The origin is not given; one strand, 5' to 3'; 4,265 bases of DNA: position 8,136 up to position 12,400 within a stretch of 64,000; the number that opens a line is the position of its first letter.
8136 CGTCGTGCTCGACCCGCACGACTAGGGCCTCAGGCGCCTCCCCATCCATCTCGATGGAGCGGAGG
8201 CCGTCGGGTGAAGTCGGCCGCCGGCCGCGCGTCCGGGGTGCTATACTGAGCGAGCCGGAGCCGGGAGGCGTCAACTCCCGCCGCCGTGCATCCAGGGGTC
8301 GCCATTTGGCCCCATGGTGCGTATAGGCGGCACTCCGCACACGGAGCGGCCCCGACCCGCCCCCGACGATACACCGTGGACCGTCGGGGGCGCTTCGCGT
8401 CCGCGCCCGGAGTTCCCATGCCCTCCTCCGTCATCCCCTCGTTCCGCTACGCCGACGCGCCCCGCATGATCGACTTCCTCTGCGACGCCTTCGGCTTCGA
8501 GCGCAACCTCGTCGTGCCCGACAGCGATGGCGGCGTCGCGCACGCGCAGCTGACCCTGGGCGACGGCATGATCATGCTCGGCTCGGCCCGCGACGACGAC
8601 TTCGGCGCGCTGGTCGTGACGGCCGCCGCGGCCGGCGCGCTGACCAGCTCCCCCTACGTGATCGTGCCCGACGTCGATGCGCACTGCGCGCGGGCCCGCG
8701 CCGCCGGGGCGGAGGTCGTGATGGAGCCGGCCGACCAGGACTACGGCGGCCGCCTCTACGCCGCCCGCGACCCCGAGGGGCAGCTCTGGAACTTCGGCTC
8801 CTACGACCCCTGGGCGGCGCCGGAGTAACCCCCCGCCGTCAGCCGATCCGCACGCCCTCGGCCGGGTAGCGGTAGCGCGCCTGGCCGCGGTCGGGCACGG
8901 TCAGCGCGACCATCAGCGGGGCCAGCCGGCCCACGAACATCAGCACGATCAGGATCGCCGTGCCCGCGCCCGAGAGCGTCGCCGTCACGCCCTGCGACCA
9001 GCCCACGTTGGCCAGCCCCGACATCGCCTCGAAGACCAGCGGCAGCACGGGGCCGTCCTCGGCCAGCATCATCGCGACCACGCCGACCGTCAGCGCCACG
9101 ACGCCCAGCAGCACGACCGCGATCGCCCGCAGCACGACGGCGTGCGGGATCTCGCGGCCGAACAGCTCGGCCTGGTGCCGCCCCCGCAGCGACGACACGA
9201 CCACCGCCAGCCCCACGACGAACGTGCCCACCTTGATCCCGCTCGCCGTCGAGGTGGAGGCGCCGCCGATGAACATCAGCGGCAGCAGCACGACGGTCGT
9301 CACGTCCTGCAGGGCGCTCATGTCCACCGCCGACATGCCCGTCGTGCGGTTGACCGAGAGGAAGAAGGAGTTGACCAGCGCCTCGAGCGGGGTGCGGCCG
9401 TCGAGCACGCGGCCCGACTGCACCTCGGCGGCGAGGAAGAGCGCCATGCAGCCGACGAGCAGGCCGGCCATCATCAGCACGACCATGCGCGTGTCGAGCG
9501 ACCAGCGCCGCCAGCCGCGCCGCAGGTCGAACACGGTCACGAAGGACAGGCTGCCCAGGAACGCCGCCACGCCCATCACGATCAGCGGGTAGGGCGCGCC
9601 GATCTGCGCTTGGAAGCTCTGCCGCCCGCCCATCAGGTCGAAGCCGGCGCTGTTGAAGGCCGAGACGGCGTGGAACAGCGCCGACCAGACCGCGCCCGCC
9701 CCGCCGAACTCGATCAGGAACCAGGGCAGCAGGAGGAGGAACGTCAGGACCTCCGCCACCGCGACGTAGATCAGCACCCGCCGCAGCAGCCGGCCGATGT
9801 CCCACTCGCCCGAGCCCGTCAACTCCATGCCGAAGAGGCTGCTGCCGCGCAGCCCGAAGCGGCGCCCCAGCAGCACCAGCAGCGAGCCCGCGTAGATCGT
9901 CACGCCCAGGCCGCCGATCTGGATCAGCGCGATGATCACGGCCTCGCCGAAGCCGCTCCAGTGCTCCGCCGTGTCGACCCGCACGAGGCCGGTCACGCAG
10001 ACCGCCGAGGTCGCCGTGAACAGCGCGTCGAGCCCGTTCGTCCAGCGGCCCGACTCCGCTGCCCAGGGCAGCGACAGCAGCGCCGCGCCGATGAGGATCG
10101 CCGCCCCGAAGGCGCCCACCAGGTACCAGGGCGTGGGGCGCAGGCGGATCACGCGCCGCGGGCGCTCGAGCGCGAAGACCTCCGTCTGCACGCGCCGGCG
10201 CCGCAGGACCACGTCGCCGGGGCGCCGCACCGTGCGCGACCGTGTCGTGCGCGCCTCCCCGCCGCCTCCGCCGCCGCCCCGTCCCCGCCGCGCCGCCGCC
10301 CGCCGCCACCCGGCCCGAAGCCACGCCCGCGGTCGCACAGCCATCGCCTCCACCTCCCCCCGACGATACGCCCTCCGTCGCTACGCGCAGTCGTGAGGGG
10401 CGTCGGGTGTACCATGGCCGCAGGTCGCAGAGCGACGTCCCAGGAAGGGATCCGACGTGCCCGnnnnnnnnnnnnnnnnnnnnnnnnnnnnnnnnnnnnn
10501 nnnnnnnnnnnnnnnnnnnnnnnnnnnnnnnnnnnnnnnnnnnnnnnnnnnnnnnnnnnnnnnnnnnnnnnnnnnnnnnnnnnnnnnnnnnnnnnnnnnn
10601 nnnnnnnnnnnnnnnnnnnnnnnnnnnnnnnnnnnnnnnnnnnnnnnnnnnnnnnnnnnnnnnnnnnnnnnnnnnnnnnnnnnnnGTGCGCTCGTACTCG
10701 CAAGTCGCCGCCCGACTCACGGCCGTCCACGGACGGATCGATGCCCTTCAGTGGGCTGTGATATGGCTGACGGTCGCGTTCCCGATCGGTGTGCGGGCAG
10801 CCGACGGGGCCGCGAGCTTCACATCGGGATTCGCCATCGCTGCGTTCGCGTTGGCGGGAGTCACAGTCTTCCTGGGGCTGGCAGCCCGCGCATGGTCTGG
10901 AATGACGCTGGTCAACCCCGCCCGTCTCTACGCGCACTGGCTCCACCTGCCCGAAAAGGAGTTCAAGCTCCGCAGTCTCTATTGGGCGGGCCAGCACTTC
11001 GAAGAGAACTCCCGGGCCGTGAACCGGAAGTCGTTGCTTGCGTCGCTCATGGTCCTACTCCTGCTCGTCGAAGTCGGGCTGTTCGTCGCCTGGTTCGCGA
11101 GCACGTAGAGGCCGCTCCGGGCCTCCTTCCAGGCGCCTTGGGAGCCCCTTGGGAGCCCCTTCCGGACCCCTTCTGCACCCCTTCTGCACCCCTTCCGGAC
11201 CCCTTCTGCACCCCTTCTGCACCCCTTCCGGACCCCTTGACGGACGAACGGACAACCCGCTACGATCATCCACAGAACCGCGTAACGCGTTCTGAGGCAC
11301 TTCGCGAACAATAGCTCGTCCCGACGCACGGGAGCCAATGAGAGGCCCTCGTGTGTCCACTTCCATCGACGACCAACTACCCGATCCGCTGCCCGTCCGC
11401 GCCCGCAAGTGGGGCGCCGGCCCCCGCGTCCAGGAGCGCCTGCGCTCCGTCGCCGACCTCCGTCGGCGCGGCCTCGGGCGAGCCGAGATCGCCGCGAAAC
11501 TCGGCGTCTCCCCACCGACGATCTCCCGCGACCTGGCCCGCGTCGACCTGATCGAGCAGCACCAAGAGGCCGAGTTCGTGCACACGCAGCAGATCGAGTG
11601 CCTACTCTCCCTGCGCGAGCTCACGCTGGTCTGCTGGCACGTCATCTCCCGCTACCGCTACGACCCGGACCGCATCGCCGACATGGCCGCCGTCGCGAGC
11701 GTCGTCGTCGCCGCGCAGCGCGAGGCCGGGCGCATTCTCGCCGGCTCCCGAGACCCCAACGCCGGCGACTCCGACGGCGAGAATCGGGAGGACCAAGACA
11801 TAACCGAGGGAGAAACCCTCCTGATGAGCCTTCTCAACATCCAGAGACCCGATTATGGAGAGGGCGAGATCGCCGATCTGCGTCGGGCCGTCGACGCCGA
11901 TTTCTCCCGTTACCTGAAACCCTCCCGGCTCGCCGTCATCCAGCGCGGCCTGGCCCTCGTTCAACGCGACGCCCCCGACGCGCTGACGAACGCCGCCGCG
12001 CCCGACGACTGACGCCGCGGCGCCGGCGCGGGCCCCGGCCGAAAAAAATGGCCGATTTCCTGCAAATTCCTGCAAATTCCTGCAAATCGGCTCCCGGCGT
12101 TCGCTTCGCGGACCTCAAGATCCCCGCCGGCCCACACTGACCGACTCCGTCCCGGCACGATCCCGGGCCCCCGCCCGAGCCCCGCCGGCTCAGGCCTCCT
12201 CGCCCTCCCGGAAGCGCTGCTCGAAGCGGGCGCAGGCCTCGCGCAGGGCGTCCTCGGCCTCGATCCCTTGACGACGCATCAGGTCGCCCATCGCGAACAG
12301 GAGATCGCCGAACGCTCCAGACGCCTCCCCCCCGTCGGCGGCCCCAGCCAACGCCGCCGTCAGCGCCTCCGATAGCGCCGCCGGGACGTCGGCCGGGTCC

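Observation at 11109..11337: Perfect 11-bp tandem array (9 units, 33-bp super-repeat) in the intergenic region upstream of an HTH-protein gene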

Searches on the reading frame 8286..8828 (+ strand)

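Call 4: search_protein_families(library=pfam, proteins=[window:8286-8828:+], max_evalue=0.01)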
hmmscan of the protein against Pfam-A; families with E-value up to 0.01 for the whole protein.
window:8286-8828:+ (180 aa): 3 families
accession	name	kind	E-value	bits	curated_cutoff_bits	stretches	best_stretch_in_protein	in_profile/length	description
PF00903.31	Glyoxalase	-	1.6e-14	54.7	20.6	1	54-170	8-121/121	Glyoxalase/Bleomycin resistance protein/Dioxygenase superfamily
PF18029.7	Glyoxalase_6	-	0.00023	22.2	23.6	1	124-167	63-102/106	Glyoxalase-like domain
PF13669.12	Glyoxalase_4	-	0.0026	18.5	27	1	57-151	9-101/109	Glyoxalase/Bleomycin resistance protein/Dioxygenase superfamily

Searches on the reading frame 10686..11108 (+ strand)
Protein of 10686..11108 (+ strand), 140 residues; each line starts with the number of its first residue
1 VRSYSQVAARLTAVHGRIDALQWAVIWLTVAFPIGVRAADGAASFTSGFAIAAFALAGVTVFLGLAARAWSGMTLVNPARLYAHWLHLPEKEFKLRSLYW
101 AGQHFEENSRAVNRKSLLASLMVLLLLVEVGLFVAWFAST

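Call 38: search_protein_families(library=ncbifam, proteins=[window:10686-11108:+], max_evalue=0.1)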
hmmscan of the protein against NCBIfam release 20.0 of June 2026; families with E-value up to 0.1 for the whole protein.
window:10686-11108:+ (140 aa): 0 families

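Call 69: search_protein_families(library=phrogs, proteins=[window:10686-11105:+], max_evalue=0.01)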
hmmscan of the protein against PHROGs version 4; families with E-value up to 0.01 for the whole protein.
window:10686-11105:+ (140 aa): 0 families

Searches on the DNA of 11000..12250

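Call 32: search_rna_families(source=window, start=11000, end=12250, threshold=evalue, max_evalue=10)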
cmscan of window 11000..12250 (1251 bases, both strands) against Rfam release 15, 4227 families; matches with E-value up to 10: 3.
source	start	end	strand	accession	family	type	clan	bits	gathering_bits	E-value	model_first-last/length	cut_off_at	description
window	11176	11252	-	RF02151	MIMT1_1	Gene; lncRNA;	-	17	45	2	1-88/88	no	MER1 repeat containing imprinted transcript 1 conserved region 1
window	11663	11739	+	RF01781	ASdes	Gene; sRNA;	-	14.8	40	4.5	1-68/68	no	ASdes TB sRNA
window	11817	11878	+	RF01142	sR19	Gene; snRNA; snoRNA; CD-box;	-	12.5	45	4.3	1-63/63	no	Small nucleolar RNA sR19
